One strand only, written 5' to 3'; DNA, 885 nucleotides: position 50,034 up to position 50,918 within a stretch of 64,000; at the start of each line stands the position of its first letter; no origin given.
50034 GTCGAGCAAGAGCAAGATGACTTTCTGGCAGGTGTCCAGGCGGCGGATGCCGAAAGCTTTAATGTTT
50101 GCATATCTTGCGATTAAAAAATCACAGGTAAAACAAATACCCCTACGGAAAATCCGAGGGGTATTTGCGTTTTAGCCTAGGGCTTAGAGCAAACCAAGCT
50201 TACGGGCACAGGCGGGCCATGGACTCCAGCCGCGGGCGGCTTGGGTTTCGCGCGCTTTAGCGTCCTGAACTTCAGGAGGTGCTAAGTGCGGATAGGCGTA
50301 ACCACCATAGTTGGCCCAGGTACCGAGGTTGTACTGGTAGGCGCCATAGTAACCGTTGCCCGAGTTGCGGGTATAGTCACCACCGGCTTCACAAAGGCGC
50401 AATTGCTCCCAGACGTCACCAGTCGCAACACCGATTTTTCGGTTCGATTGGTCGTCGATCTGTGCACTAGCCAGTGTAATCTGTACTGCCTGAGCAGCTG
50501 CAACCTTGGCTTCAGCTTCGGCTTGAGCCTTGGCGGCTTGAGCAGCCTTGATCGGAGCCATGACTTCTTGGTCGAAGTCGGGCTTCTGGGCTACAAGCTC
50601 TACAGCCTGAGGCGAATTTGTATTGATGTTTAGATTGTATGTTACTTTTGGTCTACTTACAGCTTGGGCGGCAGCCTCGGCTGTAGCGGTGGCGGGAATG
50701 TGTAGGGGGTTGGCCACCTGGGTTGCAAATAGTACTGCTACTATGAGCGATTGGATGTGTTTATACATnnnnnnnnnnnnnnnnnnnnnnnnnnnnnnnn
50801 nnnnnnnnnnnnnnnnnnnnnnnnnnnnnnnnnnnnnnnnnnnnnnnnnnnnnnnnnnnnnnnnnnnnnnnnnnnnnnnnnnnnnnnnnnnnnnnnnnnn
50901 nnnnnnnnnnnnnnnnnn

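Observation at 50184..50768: Resuscitation-promoting-factor (Rpf) type transglycosylase in a genome that otherwise looks non-actinobacterial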

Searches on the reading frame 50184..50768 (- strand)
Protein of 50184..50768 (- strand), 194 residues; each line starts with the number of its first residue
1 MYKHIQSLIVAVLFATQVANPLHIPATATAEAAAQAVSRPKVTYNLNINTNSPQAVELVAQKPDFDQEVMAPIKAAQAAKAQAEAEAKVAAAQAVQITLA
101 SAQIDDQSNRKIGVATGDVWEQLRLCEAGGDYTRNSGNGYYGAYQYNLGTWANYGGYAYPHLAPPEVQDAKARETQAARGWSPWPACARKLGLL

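Call 4: search_protein_families(library=pfam, proteins=[window:50184-50768:-], max_evalue=1)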
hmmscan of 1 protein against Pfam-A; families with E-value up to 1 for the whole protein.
window:50184-50768:- (194 aa): 3 families
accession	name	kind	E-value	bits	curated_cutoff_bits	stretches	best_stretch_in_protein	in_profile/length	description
PF06737.19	Transglycosylas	-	1.2e-18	68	27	1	115-187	2-77/77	Transglycosylase-like domain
PF20525.3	DUF6740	-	0.22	10.1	27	1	10-107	387-486/532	Family of unknown function (DUF6740)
PF07123.17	PsbW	-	0.99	9.8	25.4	0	26-106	2-83/133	Photosystem II reaction centre W protein (PsbW)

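Call 5: search_protein_families(library=ncbifam, proteins=[window:50184-50768:-], max_evalue=1)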
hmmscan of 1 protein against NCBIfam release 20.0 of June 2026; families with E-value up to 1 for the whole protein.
window:50184-50768:- (194 aa): 4 families
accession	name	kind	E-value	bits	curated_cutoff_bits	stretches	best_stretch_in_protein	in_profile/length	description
NF046106.1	ResusProRpf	equivalog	4.6e-18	65.7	180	1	114-193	41-120/258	resuscitation-promoting factor Rpf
NF046107.1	ResusProRpfC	equivalog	6.2e-14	52.3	200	1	110-193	27-110/136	resuscitation-promoting factor RpfC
NF003292.0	PRK04290.1-1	equivalog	0.088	12.5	253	1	65-120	88-139/216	30S ribosomal protein S6e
NF033760.1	gliding_GltG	equivalog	0.12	10.9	650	1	20-125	121-215/650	adventurous gliding motility protein GltG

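Call 6: search_solved_structures(query=window:50184-50768:-, max_evalue=1, show_alignments=3)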
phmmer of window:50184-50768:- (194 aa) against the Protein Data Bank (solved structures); distinct sequences matched with E-value up to 1: 9.
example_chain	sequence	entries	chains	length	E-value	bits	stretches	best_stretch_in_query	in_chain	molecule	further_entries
3eo5_A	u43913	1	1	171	2.8e-17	66.8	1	114-192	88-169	Resuscitation-promoting factor rpfB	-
1xsf_A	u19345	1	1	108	4.1e-17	66.3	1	114-192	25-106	Probable resuscitation-promoting factor rpfB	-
5e27_A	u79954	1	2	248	5.6e-17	65.8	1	114-192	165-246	Resuscitation-promoting factor RpfB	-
4emn_A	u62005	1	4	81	5.3e-16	62.6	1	117-192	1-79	Probable resuscitation-promoting factor rpfB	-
4kl7_A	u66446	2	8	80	1.1e-15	61.5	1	119-192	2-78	Resuscitation-promoting factor RpfB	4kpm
2n5z_A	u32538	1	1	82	6.2e-13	52.6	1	119-193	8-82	Resuscitation-promoting factor RpfC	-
4ow1_A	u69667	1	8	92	1.2e-12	51.7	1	119-193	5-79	Resuscitation-promoting factor RpfC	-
4cge_A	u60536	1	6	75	5.3e-11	46.3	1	120-190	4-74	RESUSCITATION-PROMOTING FACTOR RPFE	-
7t4d_B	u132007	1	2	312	0.78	13.2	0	87-152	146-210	Epx4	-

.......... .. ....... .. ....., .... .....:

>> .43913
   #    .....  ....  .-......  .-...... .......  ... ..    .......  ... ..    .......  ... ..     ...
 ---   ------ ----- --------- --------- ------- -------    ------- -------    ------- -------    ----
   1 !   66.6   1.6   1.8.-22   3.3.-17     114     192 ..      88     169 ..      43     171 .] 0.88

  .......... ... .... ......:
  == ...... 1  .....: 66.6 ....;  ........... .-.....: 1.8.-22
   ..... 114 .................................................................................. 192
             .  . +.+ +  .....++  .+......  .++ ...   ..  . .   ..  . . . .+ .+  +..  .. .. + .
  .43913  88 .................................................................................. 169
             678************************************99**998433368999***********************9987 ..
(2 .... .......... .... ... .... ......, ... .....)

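Call 10: find_homologous_proteins(query=window:50184-50768:-)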
Query window:50184-50768:- (194 aa): 739 proteins with E <= 0.001 among 2164 candidates; the best 120 are listed.
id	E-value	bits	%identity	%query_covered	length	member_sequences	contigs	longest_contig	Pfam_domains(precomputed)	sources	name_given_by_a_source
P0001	3.8e-112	391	91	100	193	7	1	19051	PF06737.20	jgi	jgi:hypothetical protein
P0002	1.6e-106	372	87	100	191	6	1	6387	PF06737.20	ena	-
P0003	6.5e-101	354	82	100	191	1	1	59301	PF06737.20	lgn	-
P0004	8.3e-99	347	81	100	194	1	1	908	PF06737.20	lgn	-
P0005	1.3e-88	314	75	100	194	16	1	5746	PF06737.20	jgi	jgi:hypothetical protein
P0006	5.0e-87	309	74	100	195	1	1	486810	PF06737.20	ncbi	-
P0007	1.5e-86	307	70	100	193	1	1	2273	PF06737.20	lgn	-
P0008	5.8e-82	292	72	99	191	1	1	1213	PF06737.20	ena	-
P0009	2.3e-78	281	68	100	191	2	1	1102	PF06737.20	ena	-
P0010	3.2e-77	277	71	100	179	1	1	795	PF06737.20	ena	-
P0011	8.3e-74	266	68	94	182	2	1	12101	PF06737.20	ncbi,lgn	-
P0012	2.2e-66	242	61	100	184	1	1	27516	PF06737.20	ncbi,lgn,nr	ncbi:transglycosylase family protein [Candidatus Parcubacteria bacterium]|nr:transglycosylase family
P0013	8.7e-64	233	59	97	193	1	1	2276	PF06737.20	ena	-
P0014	6.8e-63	230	59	97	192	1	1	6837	PF06737.20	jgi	jgi:hypothetical protein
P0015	1.2e-62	229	59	97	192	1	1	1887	PF06737.20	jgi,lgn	jgi:hypothetical protein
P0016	2.2e-62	229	58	97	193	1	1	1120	PF06737.20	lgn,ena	-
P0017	3.9e-62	228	58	97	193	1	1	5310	PF06737.20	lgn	-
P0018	5.4e-62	227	57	100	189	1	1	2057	PF06737.20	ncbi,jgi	-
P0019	5.5e-62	227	58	97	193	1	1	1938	PF06737.20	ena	-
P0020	6.6e-62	227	59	97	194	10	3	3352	PF06737.20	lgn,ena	-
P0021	6.6e-62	227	57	100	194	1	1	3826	PF06737.20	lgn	-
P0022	7.6e-62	227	58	100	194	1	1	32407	PF06737.20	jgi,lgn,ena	-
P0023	7.8e-62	227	57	98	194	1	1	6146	PF06737.20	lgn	-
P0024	1.4e-61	226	58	99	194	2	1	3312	PF06737.20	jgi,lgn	jgi:hypothetical protein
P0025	1.9e-61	225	56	98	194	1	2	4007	PF06737.20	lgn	-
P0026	1.9e-61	225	59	98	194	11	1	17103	PF06737.20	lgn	-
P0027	4.0e-61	224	57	97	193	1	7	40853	PF06737.20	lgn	-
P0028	2.2e-60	222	58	97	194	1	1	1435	PF06737.20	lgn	-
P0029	2.5e-60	222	57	97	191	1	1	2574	PF06737.20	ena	-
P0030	3.8e-60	221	55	100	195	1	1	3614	PF06737.20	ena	-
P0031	9.3e-60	220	55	100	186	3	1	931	PF06737.20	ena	-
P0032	1.8e-59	219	54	98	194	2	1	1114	PF06737.20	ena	-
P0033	2.5e-59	219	55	100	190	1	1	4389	PF06737.20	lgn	-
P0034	2.7e-59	218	58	99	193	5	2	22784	PF06737.20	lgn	-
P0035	5.3e-59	218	56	99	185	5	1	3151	PF06737.20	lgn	-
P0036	8.0e-59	217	57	98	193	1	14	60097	PF06737.20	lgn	-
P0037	1.1e-58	216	56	100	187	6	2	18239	PF06737.20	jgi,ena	-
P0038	1.7e-58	216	59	97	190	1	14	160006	PF06737.20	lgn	-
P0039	3.9e-58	215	56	99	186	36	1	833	PF06737.20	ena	-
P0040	4.4e-58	214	54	100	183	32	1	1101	PF06737.20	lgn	-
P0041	7.1e-58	214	55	97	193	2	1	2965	PF06737.20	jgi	-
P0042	8.0e-58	214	55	100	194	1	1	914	PF06737.20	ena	-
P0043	5.3e-57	211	55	97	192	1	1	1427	PF06737.20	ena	-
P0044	2.0e-56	209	54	99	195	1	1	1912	PF06737.20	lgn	-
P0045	2.9e-56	209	58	92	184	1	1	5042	PF06737.20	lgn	-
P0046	8.3e-56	207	54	98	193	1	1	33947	PF06737.20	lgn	-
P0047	1.4e-55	206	55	100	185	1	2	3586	PF06737.20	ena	-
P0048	1.5e-55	206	58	92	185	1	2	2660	PF06737.20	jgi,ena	-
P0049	1.5e-55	206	57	89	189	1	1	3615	PF06737.20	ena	-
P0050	1.8e-55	206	54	97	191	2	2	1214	PF06737.20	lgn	-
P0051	2.0e-55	206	53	97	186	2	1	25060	PF06737.20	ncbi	-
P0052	2.5e-55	206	55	97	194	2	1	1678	PF06737.20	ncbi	-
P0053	4.0e-55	205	53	100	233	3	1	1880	PF06737.20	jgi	-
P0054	5.9e-55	204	55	99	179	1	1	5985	PF06737.20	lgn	-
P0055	7.4e-55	204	57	96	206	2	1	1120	PF06737.20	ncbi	-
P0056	9.8e-55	204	55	97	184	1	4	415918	PF06737.20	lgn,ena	-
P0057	1.8e-54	203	54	97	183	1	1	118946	PF06737.20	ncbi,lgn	-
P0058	2.5e-54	202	49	100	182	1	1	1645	PF06737.20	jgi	jgi:hypothetical protein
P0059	3.7e-54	202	53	100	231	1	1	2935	PF06737.20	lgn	-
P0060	3.9e-54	202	57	92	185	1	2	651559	PF06737.20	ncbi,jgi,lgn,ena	jgi:hypothetical protein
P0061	4.0e-54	202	49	100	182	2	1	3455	PF06737.20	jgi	jgi:hypothetical protein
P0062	4.1e-54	202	52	100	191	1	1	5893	PF06737.20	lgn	-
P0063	6.9e-54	201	58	92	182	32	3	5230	PF06737.20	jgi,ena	-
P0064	7.3e-54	201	59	78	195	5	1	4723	PF06737.20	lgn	-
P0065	9.3e-54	200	55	94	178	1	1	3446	PF06737.20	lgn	-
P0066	9.3e-54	200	51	100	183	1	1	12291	PF06737.20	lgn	-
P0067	9.8e-54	200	57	88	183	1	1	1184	PF06737.20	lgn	-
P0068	1.2e-53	200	56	94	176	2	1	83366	PF06737.20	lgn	-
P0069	1.3e-53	200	52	96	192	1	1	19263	PF06737.20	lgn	-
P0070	1.4e-53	200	51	98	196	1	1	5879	PF06737.20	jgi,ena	-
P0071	1.4e-53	200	62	79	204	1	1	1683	PF06737.20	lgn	-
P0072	2.5e-53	199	51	100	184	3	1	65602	PF06737.20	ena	-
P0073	2.5e-53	199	53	100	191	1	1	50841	PF06737.20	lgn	-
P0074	2.7e-53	199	55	100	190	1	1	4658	PF06737.20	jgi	jgi:hypothetical protein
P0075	3.6e-53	198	54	97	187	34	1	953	PF06737.20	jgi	jgi:hypothetical protein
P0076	3.9e-53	198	53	93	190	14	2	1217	PF06737.20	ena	-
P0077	5.3e-53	198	58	77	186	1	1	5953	PF06737.20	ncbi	-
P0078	6.4e-53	198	52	97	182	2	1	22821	PF06737.20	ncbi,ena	-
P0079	8.2e-53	197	61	78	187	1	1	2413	PF06737.20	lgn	-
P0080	1.7e-52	196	51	96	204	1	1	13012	PF06737.20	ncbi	-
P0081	2.6e-52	196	53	97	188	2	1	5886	PF06737.20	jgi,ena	jgi:hypothetical protein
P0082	3.1e-52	195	52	100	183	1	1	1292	PF06737.20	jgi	jgi:hypothetical protein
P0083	3.2e-52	195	54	97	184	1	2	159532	PF06737.20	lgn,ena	-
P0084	3.5e-52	195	59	72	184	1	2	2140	PF06737.20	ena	-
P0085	4.3e-52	195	51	100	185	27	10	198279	PF06737.20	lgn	-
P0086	6.8e-52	194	50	100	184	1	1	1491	PF06737.20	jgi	jgi:hypothetical protein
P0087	7.4e-52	194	50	100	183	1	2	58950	PF06737.20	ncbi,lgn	-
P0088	8.9e-52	194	53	97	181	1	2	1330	PF06737.20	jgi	jgi:hypothetical protein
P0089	9.0e-52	194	52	100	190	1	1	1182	PF06737.20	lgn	-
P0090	1.9e-51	193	52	100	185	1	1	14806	PF06737.20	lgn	-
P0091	2.2e-51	193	57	77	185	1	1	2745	PF06737.20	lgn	-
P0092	2.3e-51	193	55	99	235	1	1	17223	PF06737.20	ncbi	-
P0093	2.4e-51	193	49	100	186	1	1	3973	PF06737.20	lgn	-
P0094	6.1e-51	191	52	96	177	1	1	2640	PF06737.20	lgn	-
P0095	6.5e-51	191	48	99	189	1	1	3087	PF06737.20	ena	-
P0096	6.7e-51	191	56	79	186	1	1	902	PF06737.20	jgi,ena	-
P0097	7.7e-51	191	52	100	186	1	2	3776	PF06737.20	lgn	-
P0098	1.1e-50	190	54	80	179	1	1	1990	PF06737.20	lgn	-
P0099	1.2e-50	190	53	91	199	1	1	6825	PF06737.20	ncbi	-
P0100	1.2e-50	190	48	99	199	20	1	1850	PF06737.20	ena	-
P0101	1.2e-50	190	52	100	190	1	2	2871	PF06737.20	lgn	-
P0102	1.5e-50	190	52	97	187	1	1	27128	PF06737.20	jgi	jgi:hypothetical protein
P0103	2.8e-50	189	51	100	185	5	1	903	PF06737.20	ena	-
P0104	2.9e-50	189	51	100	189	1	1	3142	PF06737.20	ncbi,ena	-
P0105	3.0e-50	189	53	100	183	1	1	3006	PF06737.20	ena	-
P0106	3.4e-50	189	51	100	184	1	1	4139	PF06737.20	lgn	-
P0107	3.6e-50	189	48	99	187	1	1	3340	PF06737.20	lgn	-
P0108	4.5e-50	188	54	92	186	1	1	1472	PF06737.20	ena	-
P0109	4.5e-50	188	48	99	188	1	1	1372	PF06737.20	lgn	-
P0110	6.9e-50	188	50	99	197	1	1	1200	PF06737.20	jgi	jgi:hypothetical protein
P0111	9.5e-50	187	59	78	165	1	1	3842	PF06737.20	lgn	-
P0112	9.5e-50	187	52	97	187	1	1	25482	PF06737.20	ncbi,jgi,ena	ncbi:MAG: transglycosylase family protein [Candidatus Saccharibacteria bacterium]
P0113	1.5e-49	187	49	100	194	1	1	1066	PF06737.20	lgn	-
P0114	1.9e-49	186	52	100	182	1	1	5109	PF06737.20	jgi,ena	-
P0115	2.6e-49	186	56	78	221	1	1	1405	PF06737.20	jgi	jgi:hypothetical protein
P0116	3.3e-49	186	59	77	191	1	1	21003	PF06737.20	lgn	-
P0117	4.2e-49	185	59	77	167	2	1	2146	PF06737.20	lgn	-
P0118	4.3e-49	185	47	99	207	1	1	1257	PF06737.20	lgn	-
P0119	6.1e-49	185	51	100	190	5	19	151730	PF06737.20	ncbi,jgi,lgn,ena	ncbi:MAG: transglycosylase family protein [Candidatus Saccharibacteria bacterium]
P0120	9.7e-49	184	47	100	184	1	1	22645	PF06737.20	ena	-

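Call 11: find_related_loci(query=window:50184-50768:-, collection=genome_contigs, flank=6000)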
Query window:50184-50768:- (194 aa) in genome_contigs; peptide patterns used: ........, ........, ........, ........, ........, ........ (x = any residue, [..] = any of these).
401 stretches matched a pattern; 121 encode a relative of the query (tblastn E <= 1e-3); the best 80 are kept; 80 distinct loci.
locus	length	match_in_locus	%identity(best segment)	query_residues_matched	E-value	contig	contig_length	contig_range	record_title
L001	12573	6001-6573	90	1-194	8e-105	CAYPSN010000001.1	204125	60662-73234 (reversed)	MAG TPA_asm: uncultured Candidatus Saccharibacteria bacterium isolate SRP133034_co1_64 genome assembly, contig: NODE_12_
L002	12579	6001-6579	94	1-194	1e-102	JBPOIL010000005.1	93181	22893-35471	MAG: Patescibacteria group bacterium isolate MAG_140 c_000000550153, whole genome shotgun sequence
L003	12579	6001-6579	94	1-194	7e-102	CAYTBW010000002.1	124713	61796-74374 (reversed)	MAG TPA_asm: uncultured Candidatus Saccharibacteria bacterium isolate SRP285395_co2_395 genome assembly, contig: NODE_14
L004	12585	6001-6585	74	1-194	1e-86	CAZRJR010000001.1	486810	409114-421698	MAG TPA_asm: uncultured Candidatus Saccharibacteria bacterium isolate SRP173033_co2_82 genome assembly, contig: NODE_2_l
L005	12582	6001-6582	73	1-194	6e-80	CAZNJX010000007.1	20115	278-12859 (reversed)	MAG TPA_asm: uncultured Candidatus Saccharibacteria bacterium isolate binchicken_co105_421 genome assembly, contig: NODE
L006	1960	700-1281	75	1-194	3e-83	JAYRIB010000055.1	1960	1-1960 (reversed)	MAG: Candidatus Saccharimonadia bacterium isolate SZ_szas25bin.42 k141_1336317, whole genome shotgun sequence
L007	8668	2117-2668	61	1-194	3e-60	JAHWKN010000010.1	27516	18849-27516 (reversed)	MAG: Candidatus Parcubacteria bacterium isolate 0813_bin18 NODE_10_length_27516_cov_5.462193, whole genome shotgun seque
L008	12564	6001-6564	57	6-194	5e-58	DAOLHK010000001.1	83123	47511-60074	MAG TPA_asm: Candidatus Saccharibacteria bacterium isolate AMR_MDS_0256 NODE_2_length_83123_cov_12.351953, whole genome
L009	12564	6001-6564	57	6-194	1e-57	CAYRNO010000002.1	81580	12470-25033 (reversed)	MAG TPA_asm: uncultured Candidatus Saccharibacteria bacterium isolate SRP173033_co3_39 genome assembly, contig: NODE_220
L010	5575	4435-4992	60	10-194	4e-57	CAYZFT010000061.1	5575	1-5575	MAG TPA_asm: uncultured Candidatus Saccharibacteria bacterium isolate SRP342105_co1_26 genome assembly, contig: NODE_207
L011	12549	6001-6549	48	1-194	1e-55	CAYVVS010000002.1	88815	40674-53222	MAG TPA_asm: uncultured Candidatus Saccharibacteria bacterium isolate SRP170004_co1_322 genome assembly, contig: NODE_28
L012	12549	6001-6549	52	1-194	1e-54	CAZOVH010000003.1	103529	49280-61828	MAG TPA_asm: uncultured Candidatus Saccharibacteria bacterium isolate SRP296810_co1_392 genome assembly, contig: NODE_17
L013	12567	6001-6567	55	6-194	2e-54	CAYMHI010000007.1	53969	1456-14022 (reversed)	MAG TPA_asm: uncultured Candidatus Saccharibacteria bacterium isolate SRP342105_co2_402 genome assembly, contig: NODE_53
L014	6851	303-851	49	1-194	2e-53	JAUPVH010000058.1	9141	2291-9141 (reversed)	MAG: Patescibacteria group bacterium isolate erpe_2018_sw_27hr_WHONDRS-SW48-000094_B_bin.8 scaffold_651095, whole genome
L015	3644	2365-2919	55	3-194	5e-53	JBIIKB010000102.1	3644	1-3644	MAG: Candidatus Saccharimonadia bacterium isolate ME2001-10-09pf_3300042861_group1_bin39 Rohwer_bin1541_scaffold_42735_c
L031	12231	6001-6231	70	117-193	4e-35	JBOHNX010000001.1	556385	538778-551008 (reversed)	MAG: Candidatus Saccharimonadales bacterium isolate SD8036_maxbin2.bin.8 NODE_2_length_556385_cov_14.177026, whole genom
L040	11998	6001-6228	62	118-193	2e-27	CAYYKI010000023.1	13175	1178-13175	MAG TPA_asm: uncultured Candidatus Saccharibacteria bacterium isolate SRP173033_co2_247 genome assembly, contig: NODE_22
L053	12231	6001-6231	55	117-193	2e-24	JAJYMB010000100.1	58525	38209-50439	MAG: Actinomycetes bacterium isolate DBS2-4.bin103 NODE_773_length_58525_cov_7.57964, whole genome shotgun sequence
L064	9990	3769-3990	58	122-193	1e-22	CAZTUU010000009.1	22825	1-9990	MAG TPA_asm: uncultured Candidatus Saccharibacteria bacterium isolate SRP285395_co1_416 genome assembly, contig: NODE_33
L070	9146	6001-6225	52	119-193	1e-20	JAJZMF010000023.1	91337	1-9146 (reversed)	MAG: Actinomycetes bacterium isolate MAS3.bin16 NODE_324_length_91337_cov_5.820820, whole genome shotgun sequence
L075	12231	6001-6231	48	117-193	5e-20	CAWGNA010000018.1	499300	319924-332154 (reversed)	MAG: uncultured Acidimicrobiaceae bacterium isolate MFD01138.bin.2.62 genome assembly, contig: contig_55387, whole genom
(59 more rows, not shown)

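Call 39: predict_structure(alignment_id=A1)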
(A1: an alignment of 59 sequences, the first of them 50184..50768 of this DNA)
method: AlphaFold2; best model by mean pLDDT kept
length: 194 residues; sequences in the alignment: 59
mean_pLDDT: 66.9   pTM: 0.38
mean pLDDT of the five models: 66.9, 65.7, 64.5, 63.7, 61.8
residues with pLDDT >= 90: 2; 70-90: 84; 50-70: 86; < 50: 22
segments of 3 or more residues with pLDDT < 50: 102-114, 134-136
pLDDT, mean of each block of 10 residues (from residue 1): 70 64 52 51 55 56 63 79 78 59 46 62 76 53 62 85 82 88 86 85
secondary structure, 60 per line:
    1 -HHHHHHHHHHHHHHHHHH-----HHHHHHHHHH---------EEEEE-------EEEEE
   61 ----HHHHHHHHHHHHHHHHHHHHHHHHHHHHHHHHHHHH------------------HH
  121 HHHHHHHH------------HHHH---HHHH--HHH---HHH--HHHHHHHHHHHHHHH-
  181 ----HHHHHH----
elements in order: H2-19 H25-34 E44-48 E56-60 H65-100 H119-128 H141-144 H148-151 H165-179 H185-190

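Call 41: fold_search(model_id=the predicted structure, library=pdb)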
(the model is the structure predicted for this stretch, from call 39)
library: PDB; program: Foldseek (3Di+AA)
matches with E <= 10: 10; with E <= 0.001: 0
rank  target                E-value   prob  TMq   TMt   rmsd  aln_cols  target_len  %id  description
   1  4emn_A                5.9e-03  1.00  0.32  0.67   4.0        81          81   42  Crystal structure of RpfB catalytic domain in complex with benzamidine (released 2013-02-27)
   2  4emn_B                9.0e-03  1.00  0.31  0.67   4.1        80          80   41  Crystal structure of RpfB catalytic domain in complex with benzamidine (released 2013-02-27)
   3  1xsf_MODEL_1_A        9.0e-03  1.00  0.30  0.49   4.3        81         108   42  Solution structure of a resuscitation promoting factor domain from Mycobacterium tuberculosis (released 2005-02-15)
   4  5e27_A                1.6e-02  1.00  0.32  0.28   4.0        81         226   42  The structure of Resuscitation Promoting Factor B from M. tuberculosis reveals unexpected ubiquitin-like domains (released 2015-11-18)
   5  2n5z_MODEL_1_A        2.4e-02  0.99  0.26  0.50   4.9        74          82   40  Mycobacterium tuberculosis: a dynamic view of the resuscitation promoting factor RpfC catalytic domain (released 2015-11-25)
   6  4ow1_B                5.2e-02  1.00  0.28  0.64   4.2        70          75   40  Crystal Structure of Resuscitation Promoting Factor C (released 2014-06-18)
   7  4ow1_W                6.2e-02  0.99  0.29  0.60   4.2        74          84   40  Crystal Structure of Resuscitation Promoting Factor C (released 2014-06-18)
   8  4cge_A                2.0e-01  0.96  0.28  0.65   4.2        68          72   37  Crystal structure of Mycobacterium tuberculosis Resuscitation promoting factor E (released 2014-02-05)
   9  4uc9_A                5.8e+00  0.01  0.13  0.12  25.5       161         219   11  N-terminal globular domain of the RSV Nucleoprotein in complex with C- terminal dipeptide of the Phosphoprotein (released 2015-08-19)
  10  3uw1                  9.5e+00  0.03  0.11  0.09  10.4        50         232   12  Crystal structure of ribose-5-phosphate isomerase a from burkholderia thailandensis with ribose-5-phosphate (released 2011-12-21)
